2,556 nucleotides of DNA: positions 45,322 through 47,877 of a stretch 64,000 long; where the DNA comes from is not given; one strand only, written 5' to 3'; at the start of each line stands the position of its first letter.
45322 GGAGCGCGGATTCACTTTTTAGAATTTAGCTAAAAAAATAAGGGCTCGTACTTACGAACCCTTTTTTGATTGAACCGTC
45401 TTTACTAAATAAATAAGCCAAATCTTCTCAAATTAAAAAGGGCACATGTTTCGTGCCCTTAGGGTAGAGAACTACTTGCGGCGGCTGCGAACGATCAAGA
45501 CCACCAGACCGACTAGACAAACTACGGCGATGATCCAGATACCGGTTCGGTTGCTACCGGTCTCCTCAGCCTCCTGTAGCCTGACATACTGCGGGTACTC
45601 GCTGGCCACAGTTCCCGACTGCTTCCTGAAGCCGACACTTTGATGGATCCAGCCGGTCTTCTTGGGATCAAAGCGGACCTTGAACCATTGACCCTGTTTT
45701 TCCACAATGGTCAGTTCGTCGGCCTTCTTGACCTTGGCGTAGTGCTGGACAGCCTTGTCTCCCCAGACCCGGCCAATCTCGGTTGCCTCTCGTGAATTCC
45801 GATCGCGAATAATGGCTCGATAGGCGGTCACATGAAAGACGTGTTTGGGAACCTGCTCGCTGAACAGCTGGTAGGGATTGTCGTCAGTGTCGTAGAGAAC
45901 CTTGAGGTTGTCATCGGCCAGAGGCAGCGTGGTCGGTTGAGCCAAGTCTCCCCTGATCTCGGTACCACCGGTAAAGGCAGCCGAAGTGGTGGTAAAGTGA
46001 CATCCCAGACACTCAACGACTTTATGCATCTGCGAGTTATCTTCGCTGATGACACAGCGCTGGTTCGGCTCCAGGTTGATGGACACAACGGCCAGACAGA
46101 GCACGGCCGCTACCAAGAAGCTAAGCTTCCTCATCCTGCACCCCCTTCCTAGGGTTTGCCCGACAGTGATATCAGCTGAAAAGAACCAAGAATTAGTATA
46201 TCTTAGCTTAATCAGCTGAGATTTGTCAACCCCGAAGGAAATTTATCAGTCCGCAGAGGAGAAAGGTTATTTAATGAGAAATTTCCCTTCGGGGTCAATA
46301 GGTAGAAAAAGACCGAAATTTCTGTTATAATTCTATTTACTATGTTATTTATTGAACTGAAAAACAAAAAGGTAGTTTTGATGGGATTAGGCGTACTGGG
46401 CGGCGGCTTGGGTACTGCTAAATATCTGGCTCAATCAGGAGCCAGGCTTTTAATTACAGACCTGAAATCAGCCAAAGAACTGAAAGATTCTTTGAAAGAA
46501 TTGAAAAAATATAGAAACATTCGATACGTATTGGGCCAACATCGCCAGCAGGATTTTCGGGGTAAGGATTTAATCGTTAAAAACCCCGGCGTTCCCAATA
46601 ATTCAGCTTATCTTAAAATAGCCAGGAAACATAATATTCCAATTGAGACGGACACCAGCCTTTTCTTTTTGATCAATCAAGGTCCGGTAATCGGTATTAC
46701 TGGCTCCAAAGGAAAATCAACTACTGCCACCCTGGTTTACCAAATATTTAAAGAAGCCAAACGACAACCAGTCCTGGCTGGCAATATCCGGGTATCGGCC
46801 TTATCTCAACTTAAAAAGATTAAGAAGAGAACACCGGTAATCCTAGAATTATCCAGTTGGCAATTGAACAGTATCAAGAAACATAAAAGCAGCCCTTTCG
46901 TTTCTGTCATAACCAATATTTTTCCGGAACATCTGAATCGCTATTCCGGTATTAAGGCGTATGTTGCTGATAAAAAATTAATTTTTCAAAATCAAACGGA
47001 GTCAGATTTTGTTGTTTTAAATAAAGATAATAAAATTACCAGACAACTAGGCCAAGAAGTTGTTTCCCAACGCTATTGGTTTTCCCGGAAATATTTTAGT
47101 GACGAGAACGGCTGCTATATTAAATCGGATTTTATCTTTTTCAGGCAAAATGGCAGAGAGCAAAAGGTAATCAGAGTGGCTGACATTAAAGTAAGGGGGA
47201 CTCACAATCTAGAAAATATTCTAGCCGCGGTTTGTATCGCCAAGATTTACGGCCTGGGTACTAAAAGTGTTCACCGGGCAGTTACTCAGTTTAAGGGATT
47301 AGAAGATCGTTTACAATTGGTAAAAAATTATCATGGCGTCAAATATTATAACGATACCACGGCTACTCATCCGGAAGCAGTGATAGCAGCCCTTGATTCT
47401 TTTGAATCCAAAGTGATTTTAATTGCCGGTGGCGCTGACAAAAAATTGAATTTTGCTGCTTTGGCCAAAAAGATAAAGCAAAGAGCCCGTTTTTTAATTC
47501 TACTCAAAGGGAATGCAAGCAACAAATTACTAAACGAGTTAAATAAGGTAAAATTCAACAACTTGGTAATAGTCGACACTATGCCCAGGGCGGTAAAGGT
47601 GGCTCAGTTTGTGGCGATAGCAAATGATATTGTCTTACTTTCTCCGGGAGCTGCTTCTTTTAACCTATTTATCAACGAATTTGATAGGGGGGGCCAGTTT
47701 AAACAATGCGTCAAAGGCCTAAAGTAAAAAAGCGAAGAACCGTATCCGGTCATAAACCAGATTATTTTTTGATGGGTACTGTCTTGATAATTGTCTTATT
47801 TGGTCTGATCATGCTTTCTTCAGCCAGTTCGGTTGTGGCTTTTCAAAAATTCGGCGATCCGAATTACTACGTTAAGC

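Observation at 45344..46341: Second GC-rich insertion splits the conserved mraY-murD junction of the dcw cluster with an antisense secreted CxxCH/SH3b protein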

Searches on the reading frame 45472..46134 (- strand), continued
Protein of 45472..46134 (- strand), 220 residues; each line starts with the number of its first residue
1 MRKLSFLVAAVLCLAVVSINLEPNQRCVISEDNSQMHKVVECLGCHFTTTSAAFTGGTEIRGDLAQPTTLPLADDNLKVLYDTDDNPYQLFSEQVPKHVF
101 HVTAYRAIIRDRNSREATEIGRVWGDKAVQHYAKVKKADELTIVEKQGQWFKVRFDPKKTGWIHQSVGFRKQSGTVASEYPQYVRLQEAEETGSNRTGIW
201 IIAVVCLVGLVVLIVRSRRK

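Call 70: find_related_loci(query=A5, collection=viral_contigs, flank=5000)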
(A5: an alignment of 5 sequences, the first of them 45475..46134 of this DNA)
Query A5 (220 aa) in viral_contigs; peptide patterns used: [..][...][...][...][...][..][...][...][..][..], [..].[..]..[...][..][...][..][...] (x = any residue, [..] = any of these).
74 stretches matched a pattern, but none encodes a relative of the query by tblastn (E <= 1e-3).
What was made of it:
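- On Mobile genomic island / prophage / integron cassette: IMG/VR gave none (call 70).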

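Call 77: search_protein_families(library=pfam, alignment_id=A6, max_evalue=0.01)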
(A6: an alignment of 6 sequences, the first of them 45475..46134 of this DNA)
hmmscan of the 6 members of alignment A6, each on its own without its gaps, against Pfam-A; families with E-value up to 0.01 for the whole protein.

A. member 1, window:45475-46134:- (220 aa): 2 families
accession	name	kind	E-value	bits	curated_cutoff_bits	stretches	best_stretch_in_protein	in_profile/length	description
PF08239.17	SH3_3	-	3.1e-05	24.5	27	1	134-166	18-51/54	Bacterial SH3 domain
PF06347.19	SH3_4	-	0.0071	16.5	24.1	0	134-166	20-52/56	Bacterial SH3 domain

B. families by the number of members that match (of 6 scanned): 2 families
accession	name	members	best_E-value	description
PF08239.17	SH3_3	6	6e-14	Bacterial SH3 domain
PF06347.19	SH3_4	3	4.4e-07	Bacterial SH3 domain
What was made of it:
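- On SH3b domain (Pfam PF08239 SH3_3): All 6 family members match, with best E = 6e-14 (call 77).
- A conserved protein family with an SH3b domain exists (call 77).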

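Call 83: search_protein_families(library=ncbifam, alignment_id=A6, max_evalue=1)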
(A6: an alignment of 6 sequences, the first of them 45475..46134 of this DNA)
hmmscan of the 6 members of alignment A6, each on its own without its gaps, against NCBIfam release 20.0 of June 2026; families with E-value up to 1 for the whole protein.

A. member 1, window:45475-46134:- (220 aa): 3 families
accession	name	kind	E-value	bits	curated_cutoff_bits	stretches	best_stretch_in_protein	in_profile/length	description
TIGR04211.1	SH3_and_anchor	equivalog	0.04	13.5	65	1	134-166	23-56/198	TIGR04211 family SH3 domain-containing protein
TIGR01167.1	LPXTG_anchor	domain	0.47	11.2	15.9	1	192-220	5-33/34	LPXTG cell wall anchor domain-containing protein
NF033846.1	Rumino_NPXTG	domain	0.95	9.9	23.5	1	192-220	4-29/30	NPXTG-anchored protein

B. families by the number of members that match (of 6 scanned): 16 families
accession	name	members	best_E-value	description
TIGR04211.1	SH3_and_anchor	4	1.2e-05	TIGR04211 family SH3 domain-containing protein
NF040678.1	EntFM_CwpFM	3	5e-07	enterotoxin EntFM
NF040676.1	wall_bind_EntB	2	3.3e-05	cell wall-binding protein EntB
NF040670.1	wall_bind_EntA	2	0.00012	cell wall-binding protein EntA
NF040675.1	wall_bind_EntD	2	0.00039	cell wall-binding protein EntD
NF033218.1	anchor_AmaP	2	0.042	alkaline shock response membrane anchor protein AmaP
TIGR03900.1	prc_long_Delta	1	0.0006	MXAN_5808 family serine peptidase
NF052249.1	ComI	1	0.00063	competence inhibitor ComI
NF040677.1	wall_bind_EntC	1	0.0026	cell wall-binding protein EntC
NF045554.1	AmiPhnlOxPhsA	1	0.0054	O-aminophenol oxidase PhsA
TIGR01904.2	GSu_C4xC__C2xCH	1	0.011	CxxxxCH/CxxCH domain c-type cytochrome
NF041023.1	PP0621_fam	1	0.058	PP0621 family protein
NF052429.1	LpqS_Mycobact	1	0.059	putative copper homeostasis (lipo)protein LpqS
NF033939.0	DESULF_POR1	1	0.15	outer membrane homotrimeric porin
TIGR01167.1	LPXTG_anchor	1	0.47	LPXTG cell wall anchor domain-containing protein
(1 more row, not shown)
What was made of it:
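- On TIGR04211 SH3_and_anchor (YgiM-like): The best family member reaches E = 1.2e-5 (call 83).
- On c-type cytochrome: One homologue gives a weak TIGR01904 hit at E = 0.011 (call 83).
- One family member weakly hits a CxxCH cytochrome model, TIGR01904, at E = 0.011 (call 83).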

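Call 85: search_dna_similar(query=window:45475-46134:-, collection=phages, mode=protein, max_evalue=0.001, max_rows=10)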
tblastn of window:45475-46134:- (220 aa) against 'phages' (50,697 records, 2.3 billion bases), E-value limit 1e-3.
No match.

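Call 86: search_dna_similar(query=window:45475-46134:-, collection=plasmids, mode=protein, max_evalue=0.001, max_rows=10)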
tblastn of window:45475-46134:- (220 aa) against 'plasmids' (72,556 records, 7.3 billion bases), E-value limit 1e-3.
No match.
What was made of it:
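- On Mobile genomic island / prophage / integron cassette: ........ phages and PLSDB plasmids gave none by tblastn (calls 85, 86).
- No viral, phage or plasmid relatives were found (calls 70, 85, 86).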

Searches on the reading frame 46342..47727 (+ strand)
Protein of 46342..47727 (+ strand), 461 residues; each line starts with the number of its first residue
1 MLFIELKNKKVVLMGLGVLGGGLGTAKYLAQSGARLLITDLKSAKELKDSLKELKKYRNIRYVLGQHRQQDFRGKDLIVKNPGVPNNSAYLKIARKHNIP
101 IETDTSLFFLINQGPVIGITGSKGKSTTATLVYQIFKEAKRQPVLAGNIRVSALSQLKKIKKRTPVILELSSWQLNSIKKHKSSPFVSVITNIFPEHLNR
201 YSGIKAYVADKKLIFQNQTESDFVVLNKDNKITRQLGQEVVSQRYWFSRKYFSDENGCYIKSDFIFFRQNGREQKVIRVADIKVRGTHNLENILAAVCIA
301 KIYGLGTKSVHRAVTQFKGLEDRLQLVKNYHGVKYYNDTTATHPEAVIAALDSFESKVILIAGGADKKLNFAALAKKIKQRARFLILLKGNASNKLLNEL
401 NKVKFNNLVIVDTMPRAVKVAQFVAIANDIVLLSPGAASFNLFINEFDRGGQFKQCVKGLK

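Call 22: find_related_loci(query=window:46342-47727:+, collection=genome_contigs, flank=6000)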
Query window:46342-47727:+ (461 aa) in genome_contigs; peptide patterns used: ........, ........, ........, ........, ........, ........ (x = any residue, [..] = any of these).
326 stretches matched a pattern; 8 encode a relative of the query (tblastn E <= 1e-3); 8 distinct loci.
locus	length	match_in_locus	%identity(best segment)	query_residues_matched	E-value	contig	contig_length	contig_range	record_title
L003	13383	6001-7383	48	9-457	3e-129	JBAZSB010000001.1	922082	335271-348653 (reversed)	MAG: Patescibacteria group bacterium isolate SO_2017_GW1_162 NODE_23_length_922082_cov_1.706351_OW334_2017, whole genome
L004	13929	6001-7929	41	6-460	4e-112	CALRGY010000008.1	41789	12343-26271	MAG: Candidatus Uhrbacteria bacterium isolate TrH-25oct19-103 genome assembly, contig: TrH-25oct19-C1505, whole genome s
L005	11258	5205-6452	41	26-458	2e-103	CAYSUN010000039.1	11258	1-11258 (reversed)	MAG TPA_asm: uncultured Gammaproteobacteria bacterium isolate SRP178699_co2_536 genome assembly, contig: NODE_5522_lengt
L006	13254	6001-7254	34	25-461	5e-71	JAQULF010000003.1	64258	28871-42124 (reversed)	MAG: Patescibacteria group bacterium isolate STD1_124 NODE_882_length_64258_cov_4.308572_Sandtown_D1, whole genome shotg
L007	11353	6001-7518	45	28-461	3e-50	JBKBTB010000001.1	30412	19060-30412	MAG: Exilispira sp. isolate 21I_052.bin.4 NODE_624_length_30412_cov_2.423690, whole genome shotgun sequence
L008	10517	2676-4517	40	4-460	5e-48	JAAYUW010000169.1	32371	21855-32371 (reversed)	MAG: Exilispira sp. isolate AS27yjCOA_19 177999_AS27, whole genome shotgun sequence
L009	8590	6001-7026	24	4-347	1e-14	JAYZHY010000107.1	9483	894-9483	MAG: Pseudomonadota bacterium isolate XB_MAG223 DB_MAG223_0107, whole genome shotgun sequence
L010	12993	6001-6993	23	16-355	8e-11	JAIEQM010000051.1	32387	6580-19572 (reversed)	MAG: Chitinophagaceae bacterium isolate co.spades.DASTOOL.2.5kb_151 c_000000440822, whole genome shotgun sequence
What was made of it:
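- Tried and rejected: The genome_contigs scan with MurD returned no close relative; the best was 48% identical (call 22).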
